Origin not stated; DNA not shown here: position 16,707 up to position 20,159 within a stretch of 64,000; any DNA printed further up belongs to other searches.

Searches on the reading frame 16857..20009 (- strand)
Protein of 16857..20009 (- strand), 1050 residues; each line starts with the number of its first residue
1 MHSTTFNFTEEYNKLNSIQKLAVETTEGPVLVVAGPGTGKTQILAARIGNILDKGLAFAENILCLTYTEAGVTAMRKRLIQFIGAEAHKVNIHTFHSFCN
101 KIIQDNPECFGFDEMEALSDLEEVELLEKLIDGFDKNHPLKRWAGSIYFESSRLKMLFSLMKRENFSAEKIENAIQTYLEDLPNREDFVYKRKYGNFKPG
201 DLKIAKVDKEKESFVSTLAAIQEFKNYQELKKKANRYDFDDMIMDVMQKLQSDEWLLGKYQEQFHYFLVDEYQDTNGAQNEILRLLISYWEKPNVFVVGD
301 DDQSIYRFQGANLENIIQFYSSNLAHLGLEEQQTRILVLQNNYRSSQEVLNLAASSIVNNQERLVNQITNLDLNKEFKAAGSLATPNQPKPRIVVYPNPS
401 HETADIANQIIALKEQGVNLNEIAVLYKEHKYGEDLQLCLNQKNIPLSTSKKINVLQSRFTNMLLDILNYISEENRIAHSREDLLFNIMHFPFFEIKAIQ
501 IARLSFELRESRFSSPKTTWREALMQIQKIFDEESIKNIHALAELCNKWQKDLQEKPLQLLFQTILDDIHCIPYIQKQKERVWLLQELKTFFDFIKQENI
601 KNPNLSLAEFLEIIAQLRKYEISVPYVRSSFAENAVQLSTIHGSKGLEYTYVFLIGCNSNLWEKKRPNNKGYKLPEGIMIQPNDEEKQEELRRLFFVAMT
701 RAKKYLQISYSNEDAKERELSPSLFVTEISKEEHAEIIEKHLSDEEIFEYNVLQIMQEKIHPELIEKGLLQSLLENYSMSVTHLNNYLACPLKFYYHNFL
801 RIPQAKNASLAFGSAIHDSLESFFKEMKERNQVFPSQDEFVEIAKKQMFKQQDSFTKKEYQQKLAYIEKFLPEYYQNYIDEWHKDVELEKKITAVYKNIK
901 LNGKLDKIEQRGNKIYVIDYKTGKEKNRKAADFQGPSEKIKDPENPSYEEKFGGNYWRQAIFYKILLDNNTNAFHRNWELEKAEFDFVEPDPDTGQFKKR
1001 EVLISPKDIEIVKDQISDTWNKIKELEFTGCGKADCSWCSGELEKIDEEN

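Call 47: search_protein_families(library=pfam, proteins=[window:16857-20009:-], max_evalue=0.00001)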
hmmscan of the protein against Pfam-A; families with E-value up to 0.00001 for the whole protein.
window:16857-20009:- (1050 aa): 5 families
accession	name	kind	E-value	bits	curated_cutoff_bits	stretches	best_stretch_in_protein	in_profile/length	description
PF00580.27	UvrD-helicase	-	2.1e-63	215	23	1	15-321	1-268/271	UvrD/REP helicase N-terminal domain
PF13361.12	UvrD_C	-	3.1e-34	119.4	25.6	1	338-712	2-349/350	UvrD-like helicase C-terminal domain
PF12705.13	PDDEXK_1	-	1.7e-25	90.9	22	1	778-1040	1-241/247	PD-(D/E)XK nuclease superfamily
PF13245.12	AAA_19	-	3e-17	63.5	25.1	1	19-308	1-133/134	AAA domain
PF13538.12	UvrD_C_2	-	8.3e-09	35.6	27.4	0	681-706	22-49/52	UvrD-like helicase C-terminal domain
